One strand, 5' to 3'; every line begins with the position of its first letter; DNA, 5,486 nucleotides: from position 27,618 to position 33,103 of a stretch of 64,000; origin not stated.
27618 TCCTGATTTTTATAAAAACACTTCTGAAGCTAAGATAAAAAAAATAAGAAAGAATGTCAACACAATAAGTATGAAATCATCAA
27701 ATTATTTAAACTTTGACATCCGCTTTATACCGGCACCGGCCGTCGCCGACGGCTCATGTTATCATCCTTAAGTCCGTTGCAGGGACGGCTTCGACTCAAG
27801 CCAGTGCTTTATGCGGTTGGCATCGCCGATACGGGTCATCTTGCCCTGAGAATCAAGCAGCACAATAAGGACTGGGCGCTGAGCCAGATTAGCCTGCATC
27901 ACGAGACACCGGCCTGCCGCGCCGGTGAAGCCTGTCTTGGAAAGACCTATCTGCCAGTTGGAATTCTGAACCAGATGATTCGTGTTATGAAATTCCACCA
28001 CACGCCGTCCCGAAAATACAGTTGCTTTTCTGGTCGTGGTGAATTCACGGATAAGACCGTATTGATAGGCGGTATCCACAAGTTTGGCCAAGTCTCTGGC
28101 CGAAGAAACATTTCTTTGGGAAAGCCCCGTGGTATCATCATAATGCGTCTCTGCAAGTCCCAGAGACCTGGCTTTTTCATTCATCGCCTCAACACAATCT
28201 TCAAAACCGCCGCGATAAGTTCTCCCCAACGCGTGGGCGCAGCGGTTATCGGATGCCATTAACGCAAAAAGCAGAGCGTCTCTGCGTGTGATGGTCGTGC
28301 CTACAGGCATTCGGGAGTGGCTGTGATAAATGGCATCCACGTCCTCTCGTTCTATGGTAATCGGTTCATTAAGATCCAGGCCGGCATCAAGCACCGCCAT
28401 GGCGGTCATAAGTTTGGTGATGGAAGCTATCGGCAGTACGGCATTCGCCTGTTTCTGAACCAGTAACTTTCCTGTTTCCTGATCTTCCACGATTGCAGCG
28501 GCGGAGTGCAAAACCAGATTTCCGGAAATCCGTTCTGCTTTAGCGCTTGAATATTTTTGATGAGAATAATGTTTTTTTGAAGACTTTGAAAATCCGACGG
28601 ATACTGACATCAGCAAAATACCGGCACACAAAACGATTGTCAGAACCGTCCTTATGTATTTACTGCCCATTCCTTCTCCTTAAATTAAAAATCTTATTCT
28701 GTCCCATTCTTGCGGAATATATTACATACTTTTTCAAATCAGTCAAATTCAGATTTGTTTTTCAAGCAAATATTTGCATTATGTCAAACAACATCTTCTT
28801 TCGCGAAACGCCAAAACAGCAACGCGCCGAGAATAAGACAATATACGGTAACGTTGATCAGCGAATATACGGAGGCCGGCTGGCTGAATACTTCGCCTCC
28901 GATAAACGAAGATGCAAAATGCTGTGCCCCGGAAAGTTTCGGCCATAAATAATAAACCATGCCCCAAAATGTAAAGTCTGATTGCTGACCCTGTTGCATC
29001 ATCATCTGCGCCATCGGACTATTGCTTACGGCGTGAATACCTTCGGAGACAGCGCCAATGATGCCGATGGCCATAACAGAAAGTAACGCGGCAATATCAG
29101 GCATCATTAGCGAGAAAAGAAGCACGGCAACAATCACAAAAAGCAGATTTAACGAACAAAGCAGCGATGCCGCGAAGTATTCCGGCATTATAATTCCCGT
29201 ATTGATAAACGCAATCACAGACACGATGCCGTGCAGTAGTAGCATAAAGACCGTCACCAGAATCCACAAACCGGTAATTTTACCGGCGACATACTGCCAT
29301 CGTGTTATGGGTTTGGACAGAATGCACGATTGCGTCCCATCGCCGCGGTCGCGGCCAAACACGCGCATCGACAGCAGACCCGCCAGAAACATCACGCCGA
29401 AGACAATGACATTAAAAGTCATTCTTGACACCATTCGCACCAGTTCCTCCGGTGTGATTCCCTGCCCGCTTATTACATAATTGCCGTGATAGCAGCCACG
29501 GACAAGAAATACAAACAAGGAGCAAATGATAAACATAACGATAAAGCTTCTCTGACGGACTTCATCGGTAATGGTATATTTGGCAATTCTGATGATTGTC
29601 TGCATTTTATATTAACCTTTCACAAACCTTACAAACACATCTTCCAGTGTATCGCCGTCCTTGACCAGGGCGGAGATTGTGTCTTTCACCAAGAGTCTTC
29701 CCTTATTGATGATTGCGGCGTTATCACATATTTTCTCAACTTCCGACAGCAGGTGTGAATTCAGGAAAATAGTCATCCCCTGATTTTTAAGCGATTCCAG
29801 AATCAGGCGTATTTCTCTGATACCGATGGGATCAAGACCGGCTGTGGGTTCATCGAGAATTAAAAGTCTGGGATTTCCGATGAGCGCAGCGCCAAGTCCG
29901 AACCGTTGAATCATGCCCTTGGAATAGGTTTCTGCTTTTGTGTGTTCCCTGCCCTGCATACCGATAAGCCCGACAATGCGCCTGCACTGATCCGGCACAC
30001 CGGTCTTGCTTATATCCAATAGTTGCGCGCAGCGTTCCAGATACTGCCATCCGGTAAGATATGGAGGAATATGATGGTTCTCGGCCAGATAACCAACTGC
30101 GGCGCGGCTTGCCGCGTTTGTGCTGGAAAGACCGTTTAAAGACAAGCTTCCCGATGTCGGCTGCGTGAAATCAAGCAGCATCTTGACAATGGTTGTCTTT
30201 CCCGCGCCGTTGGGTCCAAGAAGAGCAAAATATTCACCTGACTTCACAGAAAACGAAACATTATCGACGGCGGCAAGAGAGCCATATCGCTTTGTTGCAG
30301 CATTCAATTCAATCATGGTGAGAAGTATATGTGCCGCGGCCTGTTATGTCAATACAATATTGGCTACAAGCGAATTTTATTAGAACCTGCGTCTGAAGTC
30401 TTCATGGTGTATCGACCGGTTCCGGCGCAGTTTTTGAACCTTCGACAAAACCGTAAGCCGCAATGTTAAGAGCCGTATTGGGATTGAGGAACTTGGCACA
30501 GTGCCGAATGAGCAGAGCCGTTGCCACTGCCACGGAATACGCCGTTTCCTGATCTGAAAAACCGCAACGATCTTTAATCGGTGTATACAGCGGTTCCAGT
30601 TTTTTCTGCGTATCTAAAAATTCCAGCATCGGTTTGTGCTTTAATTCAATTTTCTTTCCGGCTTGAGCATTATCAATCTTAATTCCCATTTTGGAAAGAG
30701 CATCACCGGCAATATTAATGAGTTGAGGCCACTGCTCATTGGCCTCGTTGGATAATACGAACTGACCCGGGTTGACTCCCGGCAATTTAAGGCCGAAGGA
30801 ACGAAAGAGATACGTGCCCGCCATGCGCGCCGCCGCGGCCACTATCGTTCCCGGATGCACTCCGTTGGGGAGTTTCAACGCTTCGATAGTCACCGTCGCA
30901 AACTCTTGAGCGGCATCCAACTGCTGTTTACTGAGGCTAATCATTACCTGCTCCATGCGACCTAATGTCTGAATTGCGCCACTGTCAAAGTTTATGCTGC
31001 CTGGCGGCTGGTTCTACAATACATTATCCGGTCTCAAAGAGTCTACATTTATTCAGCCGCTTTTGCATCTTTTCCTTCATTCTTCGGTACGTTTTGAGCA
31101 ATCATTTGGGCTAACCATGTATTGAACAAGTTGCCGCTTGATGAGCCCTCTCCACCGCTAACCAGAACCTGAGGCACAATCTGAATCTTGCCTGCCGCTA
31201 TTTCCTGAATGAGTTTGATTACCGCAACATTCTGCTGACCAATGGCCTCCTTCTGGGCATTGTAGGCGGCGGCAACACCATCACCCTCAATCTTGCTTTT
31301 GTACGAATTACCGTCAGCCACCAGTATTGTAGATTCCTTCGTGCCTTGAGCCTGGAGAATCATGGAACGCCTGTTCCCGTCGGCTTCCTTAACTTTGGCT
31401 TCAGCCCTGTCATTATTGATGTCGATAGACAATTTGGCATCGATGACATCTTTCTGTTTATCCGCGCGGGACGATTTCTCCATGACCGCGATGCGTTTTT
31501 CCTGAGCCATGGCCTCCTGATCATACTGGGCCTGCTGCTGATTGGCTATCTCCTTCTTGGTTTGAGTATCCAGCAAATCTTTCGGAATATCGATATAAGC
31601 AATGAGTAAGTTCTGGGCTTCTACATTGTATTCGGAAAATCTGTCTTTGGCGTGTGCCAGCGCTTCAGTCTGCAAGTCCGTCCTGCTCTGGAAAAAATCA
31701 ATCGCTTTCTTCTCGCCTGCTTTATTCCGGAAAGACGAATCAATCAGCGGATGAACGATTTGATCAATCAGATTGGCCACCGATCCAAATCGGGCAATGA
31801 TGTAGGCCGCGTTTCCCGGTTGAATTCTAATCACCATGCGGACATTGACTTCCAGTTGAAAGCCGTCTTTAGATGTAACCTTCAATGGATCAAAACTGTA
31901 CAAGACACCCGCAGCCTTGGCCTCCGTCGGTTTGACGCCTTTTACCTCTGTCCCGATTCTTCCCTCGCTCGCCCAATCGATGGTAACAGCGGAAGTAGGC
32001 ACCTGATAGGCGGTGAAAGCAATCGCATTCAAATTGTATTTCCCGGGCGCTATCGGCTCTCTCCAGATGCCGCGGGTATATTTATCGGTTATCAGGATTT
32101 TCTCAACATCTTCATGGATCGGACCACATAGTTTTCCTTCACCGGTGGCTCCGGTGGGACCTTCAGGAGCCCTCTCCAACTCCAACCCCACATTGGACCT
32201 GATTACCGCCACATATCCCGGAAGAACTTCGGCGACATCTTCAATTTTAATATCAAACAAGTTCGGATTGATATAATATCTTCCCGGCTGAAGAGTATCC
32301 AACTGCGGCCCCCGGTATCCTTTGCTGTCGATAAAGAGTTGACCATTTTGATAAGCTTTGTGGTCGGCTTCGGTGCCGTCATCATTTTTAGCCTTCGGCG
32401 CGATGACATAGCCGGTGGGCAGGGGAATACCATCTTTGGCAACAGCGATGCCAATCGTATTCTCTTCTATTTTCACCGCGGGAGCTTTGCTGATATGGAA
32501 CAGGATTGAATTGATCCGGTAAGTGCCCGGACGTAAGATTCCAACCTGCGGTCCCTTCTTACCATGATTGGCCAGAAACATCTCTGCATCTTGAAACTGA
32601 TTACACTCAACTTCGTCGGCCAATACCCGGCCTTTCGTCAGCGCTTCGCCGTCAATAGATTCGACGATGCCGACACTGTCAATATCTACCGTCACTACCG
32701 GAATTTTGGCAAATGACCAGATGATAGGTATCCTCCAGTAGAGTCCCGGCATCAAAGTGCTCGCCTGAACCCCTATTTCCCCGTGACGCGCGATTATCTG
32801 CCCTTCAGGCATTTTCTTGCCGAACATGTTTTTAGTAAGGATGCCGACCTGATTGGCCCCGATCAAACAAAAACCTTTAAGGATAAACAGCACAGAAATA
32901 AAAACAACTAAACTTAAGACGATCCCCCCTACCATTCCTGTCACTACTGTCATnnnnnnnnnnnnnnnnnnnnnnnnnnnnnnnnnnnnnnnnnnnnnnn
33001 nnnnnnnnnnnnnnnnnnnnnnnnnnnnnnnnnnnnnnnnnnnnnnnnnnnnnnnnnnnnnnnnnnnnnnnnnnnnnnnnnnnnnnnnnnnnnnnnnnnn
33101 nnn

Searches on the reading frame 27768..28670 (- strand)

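Call 107: search_protein_families(library=pfam, proteins=[window:27768-28670:-], max_evalue=0.001)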
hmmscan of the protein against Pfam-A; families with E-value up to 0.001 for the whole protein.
window:27768-28670:- (300 aa): 4 families
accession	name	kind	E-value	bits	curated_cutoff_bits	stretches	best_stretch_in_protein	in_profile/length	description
PF00768.25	Peptidase_S11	-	2.6e-54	184.7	27.6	1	54-275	10-238/239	D-alanyl-D-alanine carboxypeptidase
PF13354.11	Beta-lactamase2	-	2e-13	50.6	22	1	60-202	3-147/214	Beta-lactamase enzyme family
PF02113.21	Peptidase_S13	-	5.1e-07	29.2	22.8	0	56-95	18-57/444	D-Ala-D-Ala carboxypeptidase 3 (S13) family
PF00144.29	Beta-lactamase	-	0.00033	20.4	27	0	59-104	33-79/329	Beta-lactamase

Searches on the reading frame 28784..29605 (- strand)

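Call 107: search_protein_families(library=pfam, proteins=[window:28784-29605:-], max_evalue=0.001)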
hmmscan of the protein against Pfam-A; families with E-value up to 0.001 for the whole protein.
window:28784-29605:- (273 aa): 3 families
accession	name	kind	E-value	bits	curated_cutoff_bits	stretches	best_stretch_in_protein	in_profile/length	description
PF12679.13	ABC2_membrane_2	-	4e-09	36.6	27.2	1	7-272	3-283/283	ABC-2 family transporter protein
PF12730.13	ABC2_membrane_4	-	1.2e-07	32.4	27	1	18-172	11-157/179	ABC-2 family transporter protein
PF13346.12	ABC2_membrane_5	-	8.6e-05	22.6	25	1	66-190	36-164/205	ABC-2 family transporter protein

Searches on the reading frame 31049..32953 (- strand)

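Call 3: search_protein_families(library=pfam, proteins=[window:31049-32953:-], max_evalue=0.1)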
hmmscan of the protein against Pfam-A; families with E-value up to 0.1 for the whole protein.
window:31049-32953:- (634 aa): 1 family
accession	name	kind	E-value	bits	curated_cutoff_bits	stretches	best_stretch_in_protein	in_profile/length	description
PF01145.31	Band_7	-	2.9e-22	80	23.6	1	311-484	31-175/176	SPFH domain / Band 7 family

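Call 4: search_protein_families(library=ncbifam, proteins=[window:31049-32953:-], max_evalue=0.1)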
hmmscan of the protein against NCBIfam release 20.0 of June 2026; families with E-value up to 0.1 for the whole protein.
window:31049-32953:- (634 aa): 0 families

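Call 13: search_protein_families(library=padloc, proteins=[window:31049-32953:-], max_evalue=0.1)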
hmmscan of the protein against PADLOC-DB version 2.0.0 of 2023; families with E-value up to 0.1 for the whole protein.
window:31049-32953:- (634 aa): 0 families

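Call 55: search_protein_families(library=pfam, proteins=[L097:9565-10203:+, L097:10267-10626:+, L101:2258-2893:+], max_evalue=0.01)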
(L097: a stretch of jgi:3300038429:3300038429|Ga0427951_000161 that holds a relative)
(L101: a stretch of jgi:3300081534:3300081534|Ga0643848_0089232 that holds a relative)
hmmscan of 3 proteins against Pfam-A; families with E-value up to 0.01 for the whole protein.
L097:9565-10203:+ (212 aa): 3 families
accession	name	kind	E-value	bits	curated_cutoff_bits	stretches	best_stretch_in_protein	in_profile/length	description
PF13495.12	Phage_int_SAM_4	-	1e-33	116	27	1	39-122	1-84/85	Phage integrase, N-terminal SAM-like domain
PF00589.27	Phage_integrase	-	3.8e-11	43.5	27.1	1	139-207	2-75/172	Phage integrase family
PF02899.23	Phage_int_SAM_1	-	3.8e-05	24.3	22.3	1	48-120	10-83/83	Phage integrase, N-terminal SAM-like domain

L097:10267-10626:+ (119 aa): 1 family
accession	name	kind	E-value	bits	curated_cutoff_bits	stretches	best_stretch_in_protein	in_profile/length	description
PF00589.27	Phage_integrase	-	2.8e-23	83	27.1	1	19-105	94-169/172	Phage integrase family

L101:2258-2893:+ (211 aa): 0 families

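Call 74: search_protein_families(library=ncbifam, proteins=[L097:9565-10203:+, L097:10267-10626:+, L101:2258-2893:+], max_evalue=0.01)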
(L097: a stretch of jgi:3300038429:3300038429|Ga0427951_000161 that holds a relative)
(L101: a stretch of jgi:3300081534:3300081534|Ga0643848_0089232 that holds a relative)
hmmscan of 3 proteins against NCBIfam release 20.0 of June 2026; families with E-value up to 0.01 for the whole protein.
L097:9565-10203:+ (212 aa): 10 families
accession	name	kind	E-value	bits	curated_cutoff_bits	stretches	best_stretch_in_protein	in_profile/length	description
TIGR02249.1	integrase_gron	subfamily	2.2e-71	240.8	265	1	39-212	1-174/315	integron integrase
NF011946.0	PRK15417.1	equivalog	3.7e-53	180.8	435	1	36-212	13-189/337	integron integrase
NF040815.2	recomb_XerA_Arch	equivalog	1.5e-25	90.3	220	1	44-211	4-168/263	site-specific tyrosine recombinase/integron integrase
TIGR02224.1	recomb_XerC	equivalog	1.3e-19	70.7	335.15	1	48-209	9-182/295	tyrosine recombinase XerC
TIGR02225.1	recomb_XerD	equivalog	1.8e-16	60.3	329.6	1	48-207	9-176/290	site-specific tyrosine recombinase XerD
NF001399.0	PRK00283.1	subfamily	3e-16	59.5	279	1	47-206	17-185/300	tyrosine recombinase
NF002331.0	PRK01287.1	subfamily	6.6e-16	58.2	371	1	25-201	13-209/365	site-specific tyrosine recombinase XerC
NF003462.0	PRK05084.1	equivalog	0.00012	21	267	1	159-203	200-244/360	tyrosine recombinase XerS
NF040693.1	recomb_GmtY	equivalog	0.00017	21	340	0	152-187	216-251/441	gamma-mobile-trio recombinase GmtY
NF058678.1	EncB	exception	0.0083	16.3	210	0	77-102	34-61/160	encapsulin nanocompartment ferritin-like cargo protein EncB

L097:10267-10626:+ (119 aa): 12 families
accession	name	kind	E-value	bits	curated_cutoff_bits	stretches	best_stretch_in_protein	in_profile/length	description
TIGR02249.1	integrase_gron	subfamily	5.6e-62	209.9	265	1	1-119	197-315/315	integron integrase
NF011946.0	PRK15417.1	equivalog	8.8e-42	143.5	435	1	1-118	212-329/337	integron integrase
TIGR02225.1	recomb_XerD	equivalog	6.7e-26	91.3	329.6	1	40-107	210-277/290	site-specific tyrosine recombinase XerD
TIGR02224.1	recomb_XerC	equivalog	1.1e-25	90.7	335.15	1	33-105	207-278/295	tyrosine recombinase XerC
NF040815.2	recomb_XerA_Arch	equivalog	1.7e-25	90.1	220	1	36-105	186-255/263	site-specific tyrosine recombinase/integron integrase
NF001399.0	PRK00283.1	subfamily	5.8e-25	88.1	279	1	44-106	222-285/300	tyrosine recombinase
NF002331.0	PRK01287.1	subfamily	2.8e-19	69.3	371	1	36-104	244-312/365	site-specific tyrosine recombinase XerC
NF003462.0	PRK05084.1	equivalog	3.4e-10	39.2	267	1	43-107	281-347/360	tyrosine recombinase XerS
NF007370.0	PRK09870.1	subfamily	1.4e-07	31.3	221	1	47-103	122-178/200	tyrosine-type DNA invertase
NF007371.0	PRK09871.1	subfamily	1.6e-07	31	222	1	48-103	118-173/198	tyrosine-type DNA invertase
NF041502.1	integrase_1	equivalog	4.5e-07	29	350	1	33-105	282-361/484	site-specific integrase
NF040693.1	recomb_GmtY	equivalog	0.00034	20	340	1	47-103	371-431/441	gamma-mobile-trio recombinase GmtY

L101:2258-2893:+ (211 aa): 0 families
